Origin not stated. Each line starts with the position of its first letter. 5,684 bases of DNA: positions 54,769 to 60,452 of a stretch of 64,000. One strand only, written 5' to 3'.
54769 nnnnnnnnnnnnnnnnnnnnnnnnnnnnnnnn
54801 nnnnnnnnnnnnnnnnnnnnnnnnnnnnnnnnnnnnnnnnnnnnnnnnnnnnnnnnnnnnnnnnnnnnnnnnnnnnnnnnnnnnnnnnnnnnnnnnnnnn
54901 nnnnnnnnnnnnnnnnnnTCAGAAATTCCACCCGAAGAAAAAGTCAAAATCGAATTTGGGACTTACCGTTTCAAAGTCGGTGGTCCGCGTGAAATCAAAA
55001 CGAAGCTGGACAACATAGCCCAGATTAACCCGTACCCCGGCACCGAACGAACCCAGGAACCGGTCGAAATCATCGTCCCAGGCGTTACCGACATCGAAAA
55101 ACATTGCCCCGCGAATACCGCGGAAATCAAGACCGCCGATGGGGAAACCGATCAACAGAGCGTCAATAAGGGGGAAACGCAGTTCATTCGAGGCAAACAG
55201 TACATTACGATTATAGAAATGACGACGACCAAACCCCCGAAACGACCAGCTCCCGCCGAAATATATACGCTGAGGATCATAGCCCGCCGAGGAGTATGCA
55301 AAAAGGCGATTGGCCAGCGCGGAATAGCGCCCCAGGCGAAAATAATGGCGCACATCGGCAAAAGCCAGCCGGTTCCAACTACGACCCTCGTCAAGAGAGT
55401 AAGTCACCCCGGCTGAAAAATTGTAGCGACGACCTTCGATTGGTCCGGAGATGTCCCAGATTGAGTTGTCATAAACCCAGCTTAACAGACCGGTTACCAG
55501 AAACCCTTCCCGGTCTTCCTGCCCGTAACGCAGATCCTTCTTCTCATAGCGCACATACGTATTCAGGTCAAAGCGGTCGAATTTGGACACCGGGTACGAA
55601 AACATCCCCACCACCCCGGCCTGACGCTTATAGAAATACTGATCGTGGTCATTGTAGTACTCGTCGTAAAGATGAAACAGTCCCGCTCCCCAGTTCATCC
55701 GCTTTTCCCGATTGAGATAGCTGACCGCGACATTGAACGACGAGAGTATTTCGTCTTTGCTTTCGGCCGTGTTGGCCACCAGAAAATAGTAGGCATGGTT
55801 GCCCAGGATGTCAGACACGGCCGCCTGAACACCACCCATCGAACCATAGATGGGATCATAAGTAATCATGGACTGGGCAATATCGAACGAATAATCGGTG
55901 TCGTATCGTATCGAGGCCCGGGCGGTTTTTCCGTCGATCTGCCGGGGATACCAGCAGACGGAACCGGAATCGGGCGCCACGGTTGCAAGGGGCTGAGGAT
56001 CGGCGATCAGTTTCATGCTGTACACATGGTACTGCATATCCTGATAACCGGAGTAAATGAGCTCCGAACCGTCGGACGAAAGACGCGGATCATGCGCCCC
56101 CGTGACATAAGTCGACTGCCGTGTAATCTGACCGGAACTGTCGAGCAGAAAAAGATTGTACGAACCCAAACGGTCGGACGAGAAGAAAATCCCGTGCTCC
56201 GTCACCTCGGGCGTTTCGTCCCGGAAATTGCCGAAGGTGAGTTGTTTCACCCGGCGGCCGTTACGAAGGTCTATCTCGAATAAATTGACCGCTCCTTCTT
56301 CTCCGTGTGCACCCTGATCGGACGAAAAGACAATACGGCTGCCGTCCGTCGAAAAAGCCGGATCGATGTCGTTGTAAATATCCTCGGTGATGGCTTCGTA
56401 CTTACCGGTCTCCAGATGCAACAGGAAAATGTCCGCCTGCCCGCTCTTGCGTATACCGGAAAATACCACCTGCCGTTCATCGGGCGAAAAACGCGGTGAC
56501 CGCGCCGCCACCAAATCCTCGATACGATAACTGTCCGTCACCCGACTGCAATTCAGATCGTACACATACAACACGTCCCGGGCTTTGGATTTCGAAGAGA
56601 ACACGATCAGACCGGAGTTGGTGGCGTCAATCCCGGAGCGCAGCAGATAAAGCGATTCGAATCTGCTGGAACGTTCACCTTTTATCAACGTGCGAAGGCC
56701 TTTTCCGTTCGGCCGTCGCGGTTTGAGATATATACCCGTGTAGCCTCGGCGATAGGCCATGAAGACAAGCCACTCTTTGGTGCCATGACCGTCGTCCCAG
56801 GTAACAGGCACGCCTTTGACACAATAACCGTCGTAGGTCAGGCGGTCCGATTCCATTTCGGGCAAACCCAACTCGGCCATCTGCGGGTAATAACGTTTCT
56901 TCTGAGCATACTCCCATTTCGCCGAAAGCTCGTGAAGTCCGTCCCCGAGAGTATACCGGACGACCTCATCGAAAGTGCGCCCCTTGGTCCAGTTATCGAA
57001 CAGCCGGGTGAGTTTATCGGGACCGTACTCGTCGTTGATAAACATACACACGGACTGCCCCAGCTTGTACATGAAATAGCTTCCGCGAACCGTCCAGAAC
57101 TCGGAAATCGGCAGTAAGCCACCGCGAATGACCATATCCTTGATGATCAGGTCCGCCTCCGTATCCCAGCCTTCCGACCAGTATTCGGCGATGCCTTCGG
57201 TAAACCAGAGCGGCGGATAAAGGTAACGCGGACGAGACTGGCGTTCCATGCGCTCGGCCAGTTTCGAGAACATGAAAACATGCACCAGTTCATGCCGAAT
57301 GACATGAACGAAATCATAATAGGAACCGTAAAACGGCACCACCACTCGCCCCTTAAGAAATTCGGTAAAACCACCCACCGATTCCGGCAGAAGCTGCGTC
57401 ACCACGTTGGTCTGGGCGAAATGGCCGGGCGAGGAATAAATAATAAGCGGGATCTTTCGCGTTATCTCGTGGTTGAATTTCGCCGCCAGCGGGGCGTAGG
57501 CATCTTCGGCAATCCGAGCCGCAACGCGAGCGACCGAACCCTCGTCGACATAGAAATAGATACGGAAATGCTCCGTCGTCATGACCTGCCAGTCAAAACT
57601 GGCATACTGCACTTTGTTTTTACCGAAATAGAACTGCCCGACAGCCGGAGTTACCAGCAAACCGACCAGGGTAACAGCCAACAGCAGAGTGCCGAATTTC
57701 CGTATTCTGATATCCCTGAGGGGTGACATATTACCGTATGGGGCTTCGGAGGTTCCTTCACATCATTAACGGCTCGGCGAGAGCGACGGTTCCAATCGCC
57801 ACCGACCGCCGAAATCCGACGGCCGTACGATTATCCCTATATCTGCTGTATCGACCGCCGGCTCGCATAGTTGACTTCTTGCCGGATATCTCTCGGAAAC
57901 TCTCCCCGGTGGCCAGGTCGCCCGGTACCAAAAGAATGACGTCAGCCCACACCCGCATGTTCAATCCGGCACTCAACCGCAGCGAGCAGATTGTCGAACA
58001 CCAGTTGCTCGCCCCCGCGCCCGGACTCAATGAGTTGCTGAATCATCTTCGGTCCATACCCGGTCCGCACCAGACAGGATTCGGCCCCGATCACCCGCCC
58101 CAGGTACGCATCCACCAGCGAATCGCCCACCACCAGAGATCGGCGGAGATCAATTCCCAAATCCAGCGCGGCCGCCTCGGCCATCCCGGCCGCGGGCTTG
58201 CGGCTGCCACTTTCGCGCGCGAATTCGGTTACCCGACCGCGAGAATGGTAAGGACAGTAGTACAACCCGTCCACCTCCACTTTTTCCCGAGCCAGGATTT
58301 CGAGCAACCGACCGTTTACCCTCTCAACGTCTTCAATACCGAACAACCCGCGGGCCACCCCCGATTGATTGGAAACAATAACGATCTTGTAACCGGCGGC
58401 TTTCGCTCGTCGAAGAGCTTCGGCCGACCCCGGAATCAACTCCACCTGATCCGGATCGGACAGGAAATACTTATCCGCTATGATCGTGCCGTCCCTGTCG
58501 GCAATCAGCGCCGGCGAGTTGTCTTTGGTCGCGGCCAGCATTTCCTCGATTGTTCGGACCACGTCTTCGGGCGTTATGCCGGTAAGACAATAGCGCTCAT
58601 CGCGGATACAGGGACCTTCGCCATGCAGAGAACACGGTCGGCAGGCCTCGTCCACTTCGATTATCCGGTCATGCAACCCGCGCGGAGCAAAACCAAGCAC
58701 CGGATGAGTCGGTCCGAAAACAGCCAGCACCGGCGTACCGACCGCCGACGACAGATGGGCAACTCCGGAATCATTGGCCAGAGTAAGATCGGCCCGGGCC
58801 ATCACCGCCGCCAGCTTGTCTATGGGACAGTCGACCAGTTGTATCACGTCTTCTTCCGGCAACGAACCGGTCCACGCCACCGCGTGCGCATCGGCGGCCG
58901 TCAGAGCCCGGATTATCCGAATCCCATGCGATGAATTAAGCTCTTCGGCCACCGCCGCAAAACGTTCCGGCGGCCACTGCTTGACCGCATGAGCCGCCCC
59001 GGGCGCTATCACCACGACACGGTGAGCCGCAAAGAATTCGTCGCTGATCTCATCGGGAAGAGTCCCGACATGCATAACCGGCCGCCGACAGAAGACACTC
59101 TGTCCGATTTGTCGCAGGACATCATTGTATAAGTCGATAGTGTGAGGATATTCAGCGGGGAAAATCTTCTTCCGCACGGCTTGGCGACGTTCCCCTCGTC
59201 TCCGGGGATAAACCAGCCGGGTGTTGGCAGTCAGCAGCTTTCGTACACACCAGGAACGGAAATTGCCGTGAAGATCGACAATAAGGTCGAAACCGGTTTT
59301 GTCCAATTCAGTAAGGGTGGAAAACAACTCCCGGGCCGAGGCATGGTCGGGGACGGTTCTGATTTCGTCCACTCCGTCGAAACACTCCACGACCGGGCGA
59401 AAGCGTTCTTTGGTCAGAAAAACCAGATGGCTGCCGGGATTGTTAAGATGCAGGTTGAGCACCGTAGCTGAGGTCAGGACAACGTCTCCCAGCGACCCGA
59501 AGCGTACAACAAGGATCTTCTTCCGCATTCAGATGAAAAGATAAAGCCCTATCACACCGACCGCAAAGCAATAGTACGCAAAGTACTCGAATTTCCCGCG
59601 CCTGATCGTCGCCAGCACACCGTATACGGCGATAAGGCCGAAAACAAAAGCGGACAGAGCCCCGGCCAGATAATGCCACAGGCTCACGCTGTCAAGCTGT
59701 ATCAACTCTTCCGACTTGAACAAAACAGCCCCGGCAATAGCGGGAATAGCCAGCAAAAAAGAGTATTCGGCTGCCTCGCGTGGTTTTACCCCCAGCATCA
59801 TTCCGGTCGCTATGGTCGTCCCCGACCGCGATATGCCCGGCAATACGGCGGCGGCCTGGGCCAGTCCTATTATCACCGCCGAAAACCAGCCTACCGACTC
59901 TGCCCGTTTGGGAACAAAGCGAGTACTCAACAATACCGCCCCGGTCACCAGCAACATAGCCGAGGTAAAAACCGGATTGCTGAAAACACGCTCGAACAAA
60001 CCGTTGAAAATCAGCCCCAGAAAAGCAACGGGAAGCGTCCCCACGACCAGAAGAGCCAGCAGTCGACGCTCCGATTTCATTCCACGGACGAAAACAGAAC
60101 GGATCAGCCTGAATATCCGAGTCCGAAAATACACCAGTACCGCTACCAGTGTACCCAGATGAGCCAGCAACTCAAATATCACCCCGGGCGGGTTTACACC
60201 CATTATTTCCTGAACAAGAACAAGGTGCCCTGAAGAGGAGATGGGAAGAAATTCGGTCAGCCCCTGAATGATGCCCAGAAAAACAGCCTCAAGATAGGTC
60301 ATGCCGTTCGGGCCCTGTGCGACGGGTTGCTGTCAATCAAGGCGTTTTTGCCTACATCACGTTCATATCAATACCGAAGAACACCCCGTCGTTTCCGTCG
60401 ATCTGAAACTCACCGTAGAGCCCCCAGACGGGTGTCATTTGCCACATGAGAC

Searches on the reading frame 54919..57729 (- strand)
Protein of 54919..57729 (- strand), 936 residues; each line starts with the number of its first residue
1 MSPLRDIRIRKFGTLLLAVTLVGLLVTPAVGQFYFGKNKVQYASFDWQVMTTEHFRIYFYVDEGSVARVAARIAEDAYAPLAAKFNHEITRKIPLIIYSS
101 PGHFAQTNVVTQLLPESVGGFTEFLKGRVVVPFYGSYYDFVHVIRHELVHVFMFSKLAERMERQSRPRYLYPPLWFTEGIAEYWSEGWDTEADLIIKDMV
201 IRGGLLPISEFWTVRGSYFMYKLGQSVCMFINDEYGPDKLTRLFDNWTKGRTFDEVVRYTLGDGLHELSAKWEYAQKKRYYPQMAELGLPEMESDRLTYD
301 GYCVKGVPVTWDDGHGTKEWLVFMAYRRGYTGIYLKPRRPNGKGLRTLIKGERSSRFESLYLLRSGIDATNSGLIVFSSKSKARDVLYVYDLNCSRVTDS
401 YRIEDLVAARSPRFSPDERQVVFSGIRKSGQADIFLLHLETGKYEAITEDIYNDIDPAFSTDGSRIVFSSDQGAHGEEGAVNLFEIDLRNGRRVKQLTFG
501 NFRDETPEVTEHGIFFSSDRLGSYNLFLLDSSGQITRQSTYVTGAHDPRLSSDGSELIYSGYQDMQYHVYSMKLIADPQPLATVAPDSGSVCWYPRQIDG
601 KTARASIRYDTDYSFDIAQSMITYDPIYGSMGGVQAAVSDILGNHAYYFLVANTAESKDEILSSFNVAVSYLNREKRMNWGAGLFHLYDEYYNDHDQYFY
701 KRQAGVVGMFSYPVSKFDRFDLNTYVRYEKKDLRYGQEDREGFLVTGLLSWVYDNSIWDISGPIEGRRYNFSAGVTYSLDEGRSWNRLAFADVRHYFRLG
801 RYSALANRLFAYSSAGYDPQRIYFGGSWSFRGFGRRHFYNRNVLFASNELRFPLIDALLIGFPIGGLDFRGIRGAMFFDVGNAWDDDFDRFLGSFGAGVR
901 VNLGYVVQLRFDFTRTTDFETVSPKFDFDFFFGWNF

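Call 36: search_protein_families(library=pfam, proteins=[window:54919-57729:-], max_evalue=0.001)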
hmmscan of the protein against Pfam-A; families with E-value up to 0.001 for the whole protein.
window:54919-57729:- (936 aa): 2 families
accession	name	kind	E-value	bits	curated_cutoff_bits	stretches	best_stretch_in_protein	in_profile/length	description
PF07676.18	PD40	-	2.1e-12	47.1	20.9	1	453-478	10-31/38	WD40-like Beta Propeller Repeat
PF13485.12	Peptidase_MA_2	-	3.7e-08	33.8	32.4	1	74-273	2-196/201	Peptidase MA superfamily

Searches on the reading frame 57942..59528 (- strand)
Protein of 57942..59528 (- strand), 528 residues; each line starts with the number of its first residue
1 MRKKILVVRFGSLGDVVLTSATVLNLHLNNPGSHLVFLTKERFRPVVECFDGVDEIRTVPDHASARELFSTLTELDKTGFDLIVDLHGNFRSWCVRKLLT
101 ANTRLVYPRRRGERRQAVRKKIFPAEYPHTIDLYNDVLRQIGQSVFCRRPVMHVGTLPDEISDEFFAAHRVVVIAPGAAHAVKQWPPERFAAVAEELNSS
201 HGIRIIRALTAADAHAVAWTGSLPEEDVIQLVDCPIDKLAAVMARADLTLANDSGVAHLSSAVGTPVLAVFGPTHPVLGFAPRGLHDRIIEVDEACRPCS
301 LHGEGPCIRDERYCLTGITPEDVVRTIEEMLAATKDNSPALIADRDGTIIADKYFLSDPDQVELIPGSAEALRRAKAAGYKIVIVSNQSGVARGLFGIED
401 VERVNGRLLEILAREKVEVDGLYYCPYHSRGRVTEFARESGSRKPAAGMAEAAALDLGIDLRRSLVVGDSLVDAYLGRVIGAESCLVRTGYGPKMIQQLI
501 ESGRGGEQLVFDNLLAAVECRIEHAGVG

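Call 36: search_protein_families(library=pfam, proteins=[window:57942-59528:-], max_evalue=0.001)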
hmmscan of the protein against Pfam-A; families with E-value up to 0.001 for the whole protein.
window:57942-59528:- (528 aa): 6 families
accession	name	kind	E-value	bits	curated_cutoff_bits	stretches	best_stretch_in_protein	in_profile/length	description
PF01075.23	Glyco_transf_9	-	3.5e-24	85.9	22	1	74-299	7-236/247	Glycosyltransferase family 9 (heptosyltransferase)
PF13242.12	Hydrolase_like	-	9.7e-10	38.7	22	1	443-491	3-52/75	HAD-hyrolase-like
PF00702.32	Hydrolase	-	9.5e-08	33.1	26.4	1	352-477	87-187/191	haloacid dehalogenase-like hydrolase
PF08645.17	PNK3P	-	1.5e-06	28.5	22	1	344-469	6-125/161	Polynucleotide kinase 3 phosphatase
PF13344.12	Hydrolase_6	-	2e-05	25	27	1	342-392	2-43/101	Haloacid dehalogenase-like hydrolase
PF13419.12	HAD_2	-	6.1e-05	23.6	23.8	0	358-389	73-105/178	Haloacid dehalogenase-like hydrolase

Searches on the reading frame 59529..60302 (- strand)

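Call 36: search_protein_families(library=pfam, proteins=[window:59529-60302:-], max_evalue=0.001)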
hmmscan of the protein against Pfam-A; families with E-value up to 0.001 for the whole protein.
window:59529-60302:- (257 aa): 1 family
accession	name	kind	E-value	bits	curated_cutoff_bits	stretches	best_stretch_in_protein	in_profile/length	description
PF02673.24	BacA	-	1.1e-74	251.8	33.4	1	6-251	1-257/257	Bacitracin resistance protein BacA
